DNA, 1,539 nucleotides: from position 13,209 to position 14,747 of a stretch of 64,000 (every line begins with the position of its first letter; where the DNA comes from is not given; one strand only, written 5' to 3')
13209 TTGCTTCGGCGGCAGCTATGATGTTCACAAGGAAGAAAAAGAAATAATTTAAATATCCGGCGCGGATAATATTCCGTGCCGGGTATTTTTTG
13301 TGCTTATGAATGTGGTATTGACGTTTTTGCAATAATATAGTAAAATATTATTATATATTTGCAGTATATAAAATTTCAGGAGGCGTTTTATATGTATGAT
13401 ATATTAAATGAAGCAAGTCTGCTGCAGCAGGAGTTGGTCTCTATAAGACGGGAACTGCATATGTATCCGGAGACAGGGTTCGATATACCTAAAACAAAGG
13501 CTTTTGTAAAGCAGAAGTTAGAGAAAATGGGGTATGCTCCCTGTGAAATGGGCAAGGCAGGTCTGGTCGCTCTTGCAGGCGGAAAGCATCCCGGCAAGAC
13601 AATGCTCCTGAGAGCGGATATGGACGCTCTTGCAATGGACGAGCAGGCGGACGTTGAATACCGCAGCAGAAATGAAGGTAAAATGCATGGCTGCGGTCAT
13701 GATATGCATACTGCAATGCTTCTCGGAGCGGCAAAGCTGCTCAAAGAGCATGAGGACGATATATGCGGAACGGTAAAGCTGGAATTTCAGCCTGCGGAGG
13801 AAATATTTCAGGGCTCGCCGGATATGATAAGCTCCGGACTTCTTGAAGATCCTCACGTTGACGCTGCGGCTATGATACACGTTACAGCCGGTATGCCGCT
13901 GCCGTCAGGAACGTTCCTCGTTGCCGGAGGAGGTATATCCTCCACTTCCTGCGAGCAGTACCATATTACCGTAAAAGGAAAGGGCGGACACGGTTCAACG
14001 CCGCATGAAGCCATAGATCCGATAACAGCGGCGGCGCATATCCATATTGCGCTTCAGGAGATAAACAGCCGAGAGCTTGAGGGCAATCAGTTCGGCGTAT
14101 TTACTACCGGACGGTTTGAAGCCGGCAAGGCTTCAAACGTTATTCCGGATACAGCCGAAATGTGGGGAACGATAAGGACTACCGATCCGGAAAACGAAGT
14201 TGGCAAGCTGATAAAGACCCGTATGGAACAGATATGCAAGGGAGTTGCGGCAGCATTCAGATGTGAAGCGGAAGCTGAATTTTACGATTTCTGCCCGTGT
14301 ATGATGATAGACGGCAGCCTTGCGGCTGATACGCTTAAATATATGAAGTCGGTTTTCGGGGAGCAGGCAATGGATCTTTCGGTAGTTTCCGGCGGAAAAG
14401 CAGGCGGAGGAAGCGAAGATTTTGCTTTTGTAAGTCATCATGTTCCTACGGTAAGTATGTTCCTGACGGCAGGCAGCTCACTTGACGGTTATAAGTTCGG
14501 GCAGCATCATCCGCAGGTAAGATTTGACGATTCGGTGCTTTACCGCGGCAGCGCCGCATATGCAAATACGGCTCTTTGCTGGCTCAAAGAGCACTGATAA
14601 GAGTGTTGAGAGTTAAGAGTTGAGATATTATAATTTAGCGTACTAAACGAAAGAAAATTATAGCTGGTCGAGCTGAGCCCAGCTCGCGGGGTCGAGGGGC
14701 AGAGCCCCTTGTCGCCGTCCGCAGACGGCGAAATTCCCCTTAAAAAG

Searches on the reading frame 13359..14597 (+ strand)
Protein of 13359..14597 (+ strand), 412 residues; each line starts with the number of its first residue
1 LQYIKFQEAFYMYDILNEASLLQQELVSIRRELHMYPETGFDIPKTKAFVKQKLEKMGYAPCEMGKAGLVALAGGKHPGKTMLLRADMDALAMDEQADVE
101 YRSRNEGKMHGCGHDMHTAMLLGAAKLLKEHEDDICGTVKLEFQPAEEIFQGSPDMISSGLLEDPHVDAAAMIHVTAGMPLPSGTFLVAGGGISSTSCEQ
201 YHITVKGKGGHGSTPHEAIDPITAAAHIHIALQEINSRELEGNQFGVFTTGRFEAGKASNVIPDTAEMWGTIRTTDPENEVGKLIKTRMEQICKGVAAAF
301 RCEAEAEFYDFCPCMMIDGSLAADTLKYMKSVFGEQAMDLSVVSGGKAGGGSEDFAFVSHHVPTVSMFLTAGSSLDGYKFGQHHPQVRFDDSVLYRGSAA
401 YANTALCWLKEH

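Call 10: find_encoding_contigs(protein=window:13359-14597:+, flank=10000, max_places=10)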
Protein window:13359-14597:+ (412 aa): no gene with exactly this product is on record in the collection.

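Call 16: find_encoding_contigs(protein=window:13392-14597:+, flank=10000, max_places=10)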
Protein window:13392-14597:+ (401 aa): 1 contig read that carries it; 1 place shown.
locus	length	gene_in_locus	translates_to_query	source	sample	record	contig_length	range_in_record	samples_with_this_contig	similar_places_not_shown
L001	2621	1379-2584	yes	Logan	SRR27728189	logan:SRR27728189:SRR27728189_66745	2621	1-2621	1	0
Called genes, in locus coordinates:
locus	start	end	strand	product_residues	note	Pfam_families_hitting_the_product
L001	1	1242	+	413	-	?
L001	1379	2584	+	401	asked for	PF01546:Peptidase_M20, PF07687:M20_dimer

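Call 57: find_homologous_proteins(query=window:13392-14597:+, max_evalue=1e-60)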
Query window:13392-14597:+ (401 aa): 7197 proteins with E <= 1e-60 among 8000 candidates; the best 120 are listed.
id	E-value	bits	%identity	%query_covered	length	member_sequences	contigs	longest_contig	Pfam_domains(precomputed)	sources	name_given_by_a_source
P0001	4.9e-272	920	100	100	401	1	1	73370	PF01546.34,PF07687.20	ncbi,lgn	-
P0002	1.2e-236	804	87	100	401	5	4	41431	PF01546.34,PF07687.20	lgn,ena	-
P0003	3.4e-235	799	86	100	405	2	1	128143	PF01546.34,PF07687.20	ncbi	-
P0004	1.0e-227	774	83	99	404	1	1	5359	PF01546.34,PF07687.20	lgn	-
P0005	1.7e-227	773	83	100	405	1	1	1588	PF01546.34,PF07687.20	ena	-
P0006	2.1e-227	773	83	100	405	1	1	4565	PF01546.34,PF07687.20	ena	-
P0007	4.7e-227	772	82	99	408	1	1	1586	PF01546.34,PF07687.20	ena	-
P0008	4.6e-226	769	83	99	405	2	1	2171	PF01546.34,PF07687.20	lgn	-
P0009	4.8e-226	769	82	99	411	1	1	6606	PF01546.34,PF07687.20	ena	-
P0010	1.4e-224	764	82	99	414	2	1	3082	PF01546.34,PF07687.20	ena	-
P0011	2.4e-224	763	81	100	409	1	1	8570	PF01546.34,PF07687.20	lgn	-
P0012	2.5e-223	760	81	99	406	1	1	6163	PF01546.34,PF07687.20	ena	-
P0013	5.4e-223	759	82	99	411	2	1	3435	PF01546.34,PF07687.20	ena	-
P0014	7.5e-223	758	82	99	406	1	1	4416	PF01546.34,PF07687.20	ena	-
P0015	8.7e-223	758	81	100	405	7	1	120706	PF01546.34,PF07687.20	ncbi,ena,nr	ncbi:MAG: amidohydrolase [Oscillospiraceae bacterium]|nr:amidohydrolase [Oscillospiraceae bacterium]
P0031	6.3e-220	748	80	99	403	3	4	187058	PF01546.34,PF07687.20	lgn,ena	-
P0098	4.6e-202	690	94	79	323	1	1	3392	PF01546.34,PF07687.20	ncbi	-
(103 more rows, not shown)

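Call 58: find_encoding_contigs(protein=P0002, flank=4000, max_places=4)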
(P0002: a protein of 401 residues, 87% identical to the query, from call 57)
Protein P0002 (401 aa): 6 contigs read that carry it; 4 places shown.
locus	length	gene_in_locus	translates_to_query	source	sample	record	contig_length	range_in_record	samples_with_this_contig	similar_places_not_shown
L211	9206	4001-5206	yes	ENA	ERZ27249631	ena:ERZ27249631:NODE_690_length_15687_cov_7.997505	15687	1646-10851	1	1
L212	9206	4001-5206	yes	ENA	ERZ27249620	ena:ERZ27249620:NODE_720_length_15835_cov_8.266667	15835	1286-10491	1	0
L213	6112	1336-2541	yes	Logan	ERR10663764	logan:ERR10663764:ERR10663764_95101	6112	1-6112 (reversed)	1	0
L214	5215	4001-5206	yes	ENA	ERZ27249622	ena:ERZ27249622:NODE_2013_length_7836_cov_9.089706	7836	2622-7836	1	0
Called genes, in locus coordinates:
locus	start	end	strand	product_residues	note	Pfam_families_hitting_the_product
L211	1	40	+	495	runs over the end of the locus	PF03976:PPK2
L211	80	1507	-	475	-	PF00089:Trypsin, PF13365:Trypsin_2, PF13180:PDZ_2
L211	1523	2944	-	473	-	PF00672:HAMP, PF00512:HisKA, PF02518:HATPase_c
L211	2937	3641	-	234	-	PF00072:Response_reg, PF00486:Trans_reg_C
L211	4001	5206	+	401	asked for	PF01546:Peptidase_M20, PF07687:M20_dimer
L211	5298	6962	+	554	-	PF00990:GGDEF, PF00563:EAL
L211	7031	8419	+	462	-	PF01554:MatE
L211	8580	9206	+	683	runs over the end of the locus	PF00497:SBP_bac_3 (weak), PF00512:HisKA, PF02518:HATPase_c, PF00072:Response_reg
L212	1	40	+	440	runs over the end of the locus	?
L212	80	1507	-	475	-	PF00089:Trypsin, PF13365:Trypsin_2, PF13180:PDZ_2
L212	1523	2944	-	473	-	PF00672:HAMP, PF00512:HisKA, PF02518:HATPase_c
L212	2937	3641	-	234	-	PF00072:Response_reg, PF00486:Trans_reg_C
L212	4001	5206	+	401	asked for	PF01546:Peptidase_M20, PF07687:M20_dimer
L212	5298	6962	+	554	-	PF00990:GGDEF, PF00563:EAL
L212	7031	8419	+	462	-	PF01554:MatE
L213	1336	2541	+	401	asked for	PF01546:Peptidase_M20, PF07687:M20_dimer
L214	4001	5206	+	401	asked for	PF01546:Peptidase_M20, PF07687:M20_dimer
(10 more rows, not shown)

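Call 59: find_encoding_contigs(protein=P0003, flank=4000, max_places=3)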
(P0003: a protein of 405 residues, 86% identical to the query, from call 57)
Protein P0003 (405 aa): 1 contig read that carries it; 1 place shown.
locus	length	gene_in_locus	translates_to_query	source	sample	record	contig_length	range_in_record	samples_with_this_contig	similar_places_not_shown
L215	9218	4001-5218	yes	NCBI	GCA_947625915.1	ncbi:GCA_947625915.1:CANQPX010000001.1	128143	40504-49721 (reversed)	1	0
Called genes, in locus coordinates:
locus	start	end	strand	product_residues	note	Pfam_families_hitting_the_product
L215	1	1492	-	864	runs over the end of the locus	PF00512:HisKA, PF02518:HATPase_c, PF00072:Response_reg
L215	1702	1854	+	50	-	-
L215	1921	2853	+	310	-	-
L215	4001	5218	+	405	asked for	PF01546:Peptidase_M20, PF07687:M20_dimer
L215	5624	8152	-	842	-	PF01261:AP_endonuc_2, PF00501:AMP-binding, PF13193:AMP-binding_C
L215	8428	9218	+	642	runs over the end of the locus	PF17201:Cache_3-Cache_2, PF17202:sCache_3_3, PF00672:HAMP (weak), PF00015:MCPsignal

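Call 68: find_encoding_contigs(protein=P0015, flank=2500, max_places=2)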
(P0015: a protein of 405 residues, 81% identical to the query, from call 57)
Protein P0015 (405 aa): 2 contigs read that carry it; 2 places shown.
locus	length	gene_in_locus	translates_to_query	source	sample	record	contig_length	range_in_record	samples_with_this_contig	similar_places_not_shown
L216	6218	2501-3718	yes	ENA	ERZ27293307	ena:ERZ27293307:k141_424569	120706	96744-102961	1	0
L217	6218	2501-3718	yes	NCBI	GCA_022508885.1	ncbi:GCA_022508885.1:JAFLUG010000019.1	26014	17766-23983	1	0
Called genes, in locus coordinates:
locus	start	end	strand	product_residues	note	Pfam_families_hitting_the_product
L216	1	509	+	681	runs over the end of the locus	PF02743:dCache_1, PF18947:HAMP_2 (faint), PF00672:HAMP, PF00015:MCPsignal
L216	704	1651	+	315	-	PF00520:Ion_trans, PF07885:Ion_trans_2, PF02080:TrkA_C (weak)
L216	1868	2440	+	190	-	-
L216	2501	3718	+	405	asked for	PF01546:Peptidase_M20, PF07687:M20_dimer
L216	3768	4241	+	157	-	PF13527:Acetyltransf_9 (faint), PF00583:Acetyltransf_1, PF13673:Acetyltransf_10, PF13508:Acetyltransf_7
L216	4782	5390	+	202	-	PF02834:LigT_PEase, PF13563:2_5_RNA_ligase2, PF02834:LigT_PEase (weak)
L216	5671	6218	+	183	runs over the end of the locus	PF07638:Sigma70_ECF (weak), PF04542:Sigma70_r2, PF08281:Sigma70_r4_2, PF00196:GerE (weak), PF04545:Sigma70_r4 (weak)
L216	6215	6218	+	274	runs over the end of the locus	-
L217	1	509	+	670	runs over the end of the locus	PF02743:dCache_1, PF00672:HAMP, PF18947:HAMP_2 (faint), PF00015:MCPsignal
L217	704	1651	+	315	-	PF00520:Ion_trans, PF07885:Ion_trans_2, PF02080:TrkA_C (weak)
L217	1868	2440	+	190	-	-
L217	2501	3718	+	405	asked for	PF01546:Peptidase_M20, PF07687:M20_dimer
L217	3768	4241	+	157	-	PF13527:Acetyltransf_9 (faint), PF00583:Acetyltransf_1, PF13673:Acetyltransf_10, PF13508:Acetyltransf_7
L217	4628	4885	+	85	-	-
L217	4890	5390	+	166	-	PF02834:LigT_PEase, PF13563:2_5_RNA_ligase2, PF02834:LigT_PEase (weak)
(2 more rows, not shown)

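Call 69: find_encoding_contigs(protein=P0031, flank=2500, max_places=2)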
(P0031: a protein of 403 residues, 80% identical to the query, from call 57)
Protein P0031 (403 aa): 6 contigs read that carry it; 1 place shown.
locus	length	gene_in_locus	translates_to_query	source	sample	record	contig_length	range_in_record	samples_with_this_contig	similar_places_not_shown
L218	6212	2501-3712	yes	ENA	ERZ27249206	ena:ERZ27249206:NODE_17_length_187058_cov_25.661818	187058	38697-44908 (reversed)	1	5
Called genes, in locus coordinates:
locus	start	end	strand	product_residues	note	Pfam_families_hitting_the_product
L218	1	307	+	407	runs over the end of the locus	PF00091:Tubulin, PF12327:FtsZ_C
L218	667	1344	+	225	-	PF00072:Response_reg, PF00486:Trans_reg_C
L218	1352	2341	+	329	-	PF02518:HATPase_c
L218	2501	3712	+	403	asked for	PF01546:Peptidase_M20, PF07687:M20_dimer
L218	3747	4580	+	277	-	PF01987:AIM24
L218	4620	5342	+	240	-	PF02146:SIR2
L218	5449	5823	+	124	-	PF04026:SpoVG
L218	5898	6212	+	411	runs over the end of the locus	PF00266:Aminotran_5, PF01212:Beta_elim_lyase, PF00155:Aminotran_1_2, PF01041:DegT_DnrJ_EryC1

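Call 70: find_encoding_contigs(protein=P0098, flank=2500, max_places=2)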
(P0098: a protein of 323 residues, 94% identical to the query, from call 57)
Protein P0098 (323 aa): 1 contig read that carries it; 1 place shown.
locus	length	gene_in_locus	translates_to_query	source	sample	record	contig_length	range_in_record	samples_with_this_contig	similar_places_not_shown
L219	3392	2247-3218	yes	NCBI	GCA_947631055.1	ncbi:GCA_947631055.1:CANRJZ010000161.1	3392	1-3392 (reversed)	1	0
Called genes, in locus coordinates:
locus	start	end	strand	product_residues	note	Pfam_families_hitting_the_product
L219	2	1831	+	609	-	?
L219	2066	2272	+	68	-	-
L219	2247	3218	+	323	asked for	PF01546:Peptidase_M20, PF07687:M20_dimer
